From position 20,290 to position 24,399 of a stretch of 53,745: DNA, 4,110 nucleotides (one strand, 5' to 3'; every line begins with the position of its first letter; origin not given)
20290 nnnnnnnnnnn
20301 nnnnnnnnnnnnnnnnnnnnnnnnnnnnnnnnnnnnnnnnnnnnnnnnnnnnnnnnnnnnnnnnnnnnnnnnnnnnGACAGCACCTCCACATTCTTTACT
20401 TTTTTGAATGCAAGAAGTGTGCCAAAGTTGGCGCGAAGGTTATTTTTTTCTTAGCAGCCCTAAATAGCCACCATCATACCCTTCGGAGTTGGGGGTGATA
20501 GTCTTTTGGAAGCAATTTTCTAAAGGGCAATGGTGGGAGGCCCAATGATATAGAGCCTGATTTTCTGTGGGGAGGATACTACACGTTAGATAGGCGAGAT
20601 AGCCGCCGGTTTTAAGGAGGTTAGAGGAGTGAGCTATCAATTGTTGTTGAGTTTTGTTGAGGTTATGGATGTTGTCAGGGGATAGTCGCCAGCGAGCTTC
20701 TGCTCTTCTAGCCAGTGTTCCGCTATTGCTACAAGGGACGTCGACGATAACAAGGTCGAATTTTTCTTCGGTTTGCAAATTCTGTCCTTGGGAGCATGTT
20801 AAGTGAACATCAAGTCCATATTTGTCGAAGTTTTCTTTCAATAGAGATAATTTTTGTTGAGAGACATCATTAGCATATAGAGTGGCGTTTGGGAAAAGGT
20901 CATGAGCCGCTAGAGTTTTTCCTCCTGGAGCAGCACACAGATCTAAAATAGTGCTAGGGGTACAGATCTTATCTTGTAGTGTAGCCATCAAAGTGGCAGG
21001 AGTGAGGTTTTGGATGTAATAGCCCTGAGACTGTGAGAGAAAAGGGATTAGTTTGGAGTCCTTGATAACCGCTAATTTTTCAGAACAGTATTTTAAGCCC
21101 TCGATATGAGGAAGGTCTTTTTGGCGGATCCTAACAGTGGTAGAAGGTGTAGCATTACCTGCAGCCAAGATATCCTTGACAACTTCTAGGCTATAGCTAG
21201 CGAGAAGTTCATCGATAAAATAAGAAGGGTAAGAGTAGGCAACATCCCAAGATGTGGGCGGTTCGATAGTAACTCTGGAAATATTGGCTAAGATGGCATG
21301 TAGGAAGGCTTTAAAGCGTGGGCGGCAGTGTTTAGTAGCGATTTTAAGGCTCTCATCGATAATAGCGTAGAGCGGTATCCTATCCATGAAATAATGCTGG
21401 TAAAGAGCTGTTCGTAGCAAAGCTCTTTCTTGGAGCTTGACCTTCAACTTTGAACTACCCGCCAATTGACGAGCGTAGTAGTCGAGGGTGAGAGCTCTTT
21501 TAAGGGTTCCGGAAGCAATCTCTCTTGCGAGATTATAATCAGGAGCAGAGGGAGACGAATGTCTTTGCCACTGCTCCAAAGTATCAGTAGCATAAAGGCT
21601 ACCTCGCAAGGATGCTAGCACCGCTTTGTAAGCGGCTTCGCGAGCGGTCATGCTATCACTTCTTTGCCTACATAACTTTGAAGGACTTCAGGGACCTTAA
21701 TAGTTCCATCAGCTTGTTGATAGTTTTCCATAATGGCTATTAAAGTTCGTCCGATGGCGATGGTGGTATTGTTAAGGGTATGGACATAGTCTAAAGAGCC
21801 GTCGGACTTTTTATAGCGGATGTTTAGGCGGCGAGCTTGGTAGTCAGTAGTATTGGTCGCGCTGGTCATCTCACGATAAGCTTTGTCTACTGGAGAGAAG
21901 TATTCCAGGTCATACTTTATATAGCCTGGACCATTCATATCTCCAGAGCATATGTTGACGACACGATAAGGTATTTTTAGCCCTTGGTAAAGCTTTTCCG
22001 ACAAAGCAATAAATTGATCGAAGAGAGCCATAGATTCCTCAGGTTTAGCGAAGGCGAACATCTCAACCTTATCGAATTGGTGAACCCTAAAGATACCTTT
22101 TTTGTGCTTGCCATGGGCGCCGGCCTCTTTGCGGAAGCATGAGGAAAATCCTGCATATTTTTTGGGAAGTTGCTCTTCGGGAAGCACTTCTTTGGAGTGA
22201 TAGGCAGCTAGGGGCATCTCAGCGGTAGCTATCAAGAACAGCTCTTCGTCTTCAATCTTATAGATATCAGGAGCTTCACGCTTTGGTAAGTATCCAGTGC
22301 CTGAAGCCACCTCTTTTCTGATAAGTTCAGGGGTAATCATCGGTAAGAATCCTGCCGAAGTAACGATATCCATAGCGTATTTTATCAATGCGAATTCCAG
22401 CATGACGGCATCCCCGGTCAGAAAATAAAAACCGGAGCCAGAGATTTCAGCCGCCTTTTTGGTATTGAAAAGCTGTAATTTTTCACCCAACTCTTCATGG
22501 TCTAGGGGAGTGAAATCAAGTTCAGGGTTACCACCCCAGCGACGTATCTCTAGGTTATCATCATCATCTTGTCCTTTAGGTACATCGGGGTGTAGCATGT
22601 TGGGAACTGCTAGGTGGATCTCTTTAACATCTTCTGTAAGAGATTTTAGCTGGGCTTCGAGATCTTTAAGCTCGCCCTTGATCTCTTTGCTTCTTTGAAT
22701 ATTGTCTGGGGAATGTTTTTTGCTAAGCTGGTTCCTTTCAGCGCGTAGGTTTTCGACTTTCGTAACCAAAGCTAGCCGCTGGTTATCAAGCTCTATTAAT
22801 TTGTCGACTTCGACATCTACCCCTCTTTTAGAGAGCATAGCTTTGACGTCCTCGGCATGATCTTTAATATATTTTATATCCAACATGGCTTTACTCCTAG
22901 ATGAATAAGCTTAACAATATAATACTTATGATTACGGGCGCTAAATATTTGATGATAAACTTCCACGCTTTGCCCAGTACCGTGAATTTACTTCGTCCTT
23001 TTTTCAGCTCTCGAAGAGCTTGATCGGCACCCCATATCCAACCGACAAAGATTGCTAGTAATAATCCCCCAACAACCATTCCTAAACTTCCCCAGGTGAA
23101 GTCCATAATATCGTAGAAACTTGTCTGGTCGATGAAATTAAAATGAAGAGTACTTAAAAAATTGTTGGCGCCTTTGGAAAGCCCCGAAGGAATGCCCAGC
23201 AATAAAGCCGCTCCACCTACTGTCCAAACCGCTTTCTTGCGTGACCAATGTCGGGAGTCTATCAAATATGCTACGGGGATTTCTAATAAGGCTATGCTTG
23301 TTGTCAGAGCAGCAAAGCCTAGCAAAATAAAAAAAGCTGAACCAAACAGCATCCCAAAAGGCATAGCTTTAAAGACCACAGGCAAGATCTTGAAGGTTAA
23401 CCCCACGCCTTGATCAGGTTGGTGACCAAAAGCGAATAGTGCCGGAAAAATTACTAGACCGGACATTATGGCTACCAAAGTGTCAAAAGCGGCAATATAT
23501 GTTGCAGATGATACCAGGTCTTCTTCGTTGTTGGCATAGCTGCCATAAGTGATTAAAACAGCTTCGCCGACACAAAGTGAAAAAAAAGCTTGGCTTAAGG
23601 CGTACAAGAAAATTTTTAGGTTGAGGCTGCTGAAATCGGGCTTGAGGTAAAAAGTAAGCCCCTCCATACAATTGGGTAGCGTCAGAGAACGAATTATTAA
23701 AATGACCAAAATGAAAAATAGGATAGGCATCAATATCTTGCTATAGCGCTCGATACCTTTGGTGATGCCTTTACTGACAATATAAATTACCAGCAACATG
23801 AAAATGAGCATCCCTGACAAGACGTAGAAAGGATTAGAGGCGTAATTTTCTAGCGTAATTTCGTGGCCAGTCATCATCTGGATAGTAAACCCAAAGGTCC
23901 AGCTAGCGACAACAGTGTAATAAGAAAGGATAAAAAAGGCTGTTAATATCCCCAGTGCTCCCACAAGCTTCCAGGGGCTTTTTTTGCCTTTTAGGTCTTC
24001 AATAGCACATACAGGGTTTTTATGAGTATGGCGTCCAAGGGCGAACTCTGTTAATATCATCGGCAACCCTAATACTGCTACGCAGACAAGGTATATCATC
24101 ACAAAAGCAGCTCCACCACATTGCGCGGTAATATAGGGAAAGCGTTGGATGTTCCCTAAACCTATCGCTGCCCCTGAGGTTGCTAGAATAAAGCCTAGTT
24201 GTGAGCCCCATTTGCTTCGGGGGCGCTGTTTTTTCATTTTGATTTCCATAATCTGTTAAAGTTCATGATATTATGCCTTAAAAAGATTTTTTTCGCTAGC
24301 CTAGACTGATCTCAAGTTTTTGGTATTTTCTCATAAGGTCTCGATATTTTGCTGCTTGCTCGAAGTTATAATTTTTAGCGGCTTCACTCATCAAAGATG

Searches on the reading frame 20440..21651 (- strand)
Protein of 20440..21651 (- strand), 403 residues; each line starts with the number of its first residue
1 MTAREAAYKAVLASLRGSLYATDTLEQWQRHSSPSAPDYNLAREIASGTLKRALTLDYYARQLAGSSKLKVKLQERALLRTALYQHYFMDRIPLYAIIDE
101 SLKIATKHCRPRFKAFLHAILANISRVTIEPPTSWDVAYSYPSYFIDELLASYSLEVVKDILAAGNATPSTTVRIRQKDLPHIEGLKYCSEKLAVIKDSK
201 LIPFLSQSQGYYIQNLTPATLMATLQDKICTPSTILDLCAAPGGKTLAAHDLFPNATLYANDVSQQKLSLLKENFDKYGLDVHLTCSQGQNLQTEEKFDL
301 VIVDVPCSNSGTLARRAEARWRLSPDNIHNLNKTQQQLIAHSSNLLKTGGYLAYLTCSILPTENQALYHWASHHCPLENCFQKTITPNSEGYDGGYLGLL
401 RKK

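Call 9: search_protein_families(library=pfam, proteins=[window:20440-21651:-], max_evalue=0.1)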
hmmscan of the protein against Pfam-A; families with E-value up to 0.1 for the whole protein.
window:20440-21651:- (403 aa): 10 families
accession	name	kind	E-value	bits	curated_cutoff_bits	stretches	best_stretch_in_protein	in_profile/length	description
PF01189.24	Methyltr_RsmB-F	-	1.3e-33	116.8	27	1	233-366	10-148/199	16S rRNA methyltransferase RsmB/F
PF01029.23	NusB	-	2.3e-17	64.1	23.1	1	1-126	1-133/133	NusB family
PF13649.12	Methyltransf_25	-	5.6e-08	33.8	27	1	235-303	1-70/97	Methyltransferase domain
PF13847.12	Methyltransf_31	-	9e-07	29.1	27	1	234-369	6-121/145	Methyltransferase domain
PF05175.20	MTS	-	5.3e-06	26.6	23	1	220-311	22-112/170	Methyltransferase small domain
PF01728.25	FtsJ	-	9.3e-05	22.9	24.1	1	233-329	23-115/181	FtsJ-like methyltransferase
PF08242.18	Methyltransf_12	-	0.0014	19.7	30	0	236-302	1-70/98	Methyltransferase domain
PF09445.16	Methyltransf_15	-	0.0019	18.2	22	1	234-298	3-65/165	RNA cap guanine-N2 methyltransferase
PF08241.18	Methyltransf_11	-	0.0032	18.5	21.2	0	237-303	2-66/95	Methyltransferase domain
PF22458.1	RsmF-B_ferredox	-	0.007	16.9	27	1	141-177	1-36/74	Methyltr_RsmF/B-like, ferredoxin-like domain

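Call 10: search_protein_families(library=ncbifam, proteins=[window:20440-21651:-], max_evalue=0.1)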
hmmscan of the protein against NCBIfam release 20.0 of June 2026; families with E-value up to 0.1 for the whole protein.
window:20440-21651:- (403 aa): 19 families
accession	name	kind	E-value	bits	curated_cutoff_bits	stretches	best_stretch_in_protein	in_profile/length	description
NF011494.0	PRK14902.1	equivalog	9.1e-67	225.8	319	1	2-370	4-393/444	16S rRNA (cytosine(967)-C(5))-methyltransferase RsmB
NF011493.0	PRK14901.1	equivalog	2.1e-53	181.8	540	1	2-368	4-398/447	16S rRNA (cytosine(967)-C(5))-methyltransferase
TIGR00563.1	rsmB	equivalog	3.2e-51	174.8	269.05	1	17-370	14-389/437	16S rRNA (cytosine(967)-C(5))-methyltransferase RsmB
NF008149.0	PRK10901.1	equivalog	1.1e-49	169.6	375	2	231-403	251-433/434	16S rRNA (cytosine(967)-C(5))-methyltransferase RsmB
NF011495.0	PRK14903.1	equivalog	3.6e-36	124.9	503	1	42-366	42-376/431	16S rRNA (cytosine(967)-C(5))-methyltransferase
TIGR00446.1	nop2p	subfamily_domain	1.4e-26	93.4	210.45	1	210-374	51-217/264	NOL1/NOP2/sun family putative RNA methylase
NF008898.0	PRK11933.1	equivalog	3.1e-22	78.7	588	1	211-373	97-263/480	16S rRNA (cytosine(1407)-C(5))-methyltransferase RsmF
NF041567.1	mtaseRsmF_Thermus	equivalog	3.1e-21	75.5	690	1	210-367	73-231/443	16S rRNA (cytosine(1407)-C(5))-methyltransferase RsmF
NF040814.1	tRNA_cyt_mtase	equivalog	1.6e-16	60.2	550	1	233-367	107-244/305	tRNA (cytosine(49)-C(5))-methyltransferase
TIGR03533.1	L3_gln_methyl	equivalog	7.4e-09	35.3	229.7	1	221-313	113-205/284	50S ribosomal protein L3 N(5)-glutamine methyltransferase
TIGR01951.1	nusB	equivalog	8.7e-09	35.7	88.35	1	2-126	4-129/131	transcription antitermination factor NusB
TIGR02072.1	BioC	equivalog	3.5e-07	30.3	184.95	1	213-302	15-102/244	malonyl-ACP O-methyltransferase BioC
TIGR03534.1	RF_mod_PrmC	equivalog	9.2e-07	28.6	199.1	1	232-304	89-163/253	peptide chain release factor N(5)-glutamine methyltransferase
TIGR00536.1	hemK_fam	subfamily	3.2e-05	23.1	115.5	1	221-303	105-188/286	HemK family protein methyltransferase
TIGR02469.1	CbiT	equivalog_domain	0.00092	19.5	78.3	1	232-304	20-95/124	precorrin-6Y C5,15-methyltransferase (decarboxylating) subunit CbiT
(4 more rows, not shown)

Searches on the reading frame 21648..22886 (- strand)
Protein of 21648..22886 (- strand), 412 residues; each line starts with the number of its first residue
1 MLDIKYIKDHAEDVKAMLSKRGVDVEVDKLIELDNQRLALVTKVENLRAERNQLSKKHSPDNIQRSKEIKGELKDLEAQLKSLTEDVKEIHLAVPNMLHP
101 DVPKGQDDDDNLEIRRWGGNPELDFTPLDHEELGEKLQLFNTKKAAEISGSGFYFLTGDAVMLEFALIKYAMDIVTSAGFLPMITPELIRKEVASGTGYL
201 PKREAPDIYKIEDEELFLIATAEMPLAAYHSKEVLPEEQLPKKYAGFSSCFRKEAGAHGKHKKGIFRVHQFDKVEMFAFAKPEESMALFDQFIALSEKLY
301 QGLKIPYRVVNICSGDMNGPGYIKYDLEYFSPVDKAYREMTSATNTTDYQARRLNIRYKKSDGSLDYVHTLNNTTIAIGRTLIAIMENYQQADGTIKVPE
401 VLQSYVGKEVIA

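Call 70: list_cluster_members(proteins=[window:21648-22886:-, window:32525-33997:-, window:16335-18740:+])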
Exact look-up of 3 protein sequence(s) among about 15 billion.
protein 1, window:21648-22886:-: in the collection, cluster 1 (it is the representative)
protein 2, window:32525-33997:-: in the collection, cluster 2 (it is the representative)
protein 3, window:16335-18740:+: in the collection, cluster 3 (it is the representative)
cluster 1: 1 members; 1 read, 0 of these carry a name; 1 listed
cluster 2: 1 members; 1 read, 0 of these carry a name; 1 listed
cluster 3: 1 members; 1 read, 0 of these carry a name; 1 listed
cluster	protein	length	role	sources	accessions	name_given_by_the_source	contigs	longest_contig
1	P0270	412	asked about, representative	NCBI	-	-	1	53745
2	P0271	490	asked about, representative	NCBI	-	-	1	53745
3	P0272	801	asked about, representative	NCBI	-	-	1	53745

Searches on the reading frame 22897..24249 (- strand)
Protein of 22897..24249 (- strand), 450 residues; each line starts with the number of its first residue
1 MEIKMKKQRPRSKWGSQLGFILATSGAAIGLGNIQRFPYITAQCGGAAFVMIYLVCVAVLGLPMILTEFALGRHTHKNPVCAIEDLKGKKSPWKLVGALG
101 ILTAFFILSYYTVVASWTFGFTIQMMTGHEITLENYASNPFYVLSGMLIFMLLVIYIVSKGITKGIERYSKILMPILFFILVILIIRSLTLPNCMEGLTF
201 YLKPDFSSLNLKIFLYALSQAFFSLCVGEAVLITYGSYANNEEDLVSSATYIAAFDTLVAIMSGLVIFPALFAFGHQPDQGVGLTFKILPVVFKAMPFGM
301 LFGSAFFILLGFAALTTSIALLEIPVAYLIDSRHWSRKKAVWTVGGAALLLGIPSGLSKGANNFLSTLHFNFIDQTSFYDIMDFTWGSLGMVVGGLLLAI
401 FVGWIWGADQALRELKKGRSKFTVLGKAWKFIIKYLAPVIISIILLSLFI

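Call 37: search_protein_families(library=pfam, proteins=[window:22897-24249:-], max_evalue=0.00001)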
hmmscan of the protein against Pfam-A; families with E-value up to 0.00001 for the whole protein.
window:22897-24249:- (450 aa): 1 family
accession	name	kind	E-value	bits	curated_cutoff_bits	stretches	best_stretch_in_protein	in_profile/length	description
PF00209.24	SNF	-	1.7e-52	179.3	27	2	147-447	180-479/524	Sodium:neurotransmitter symporter family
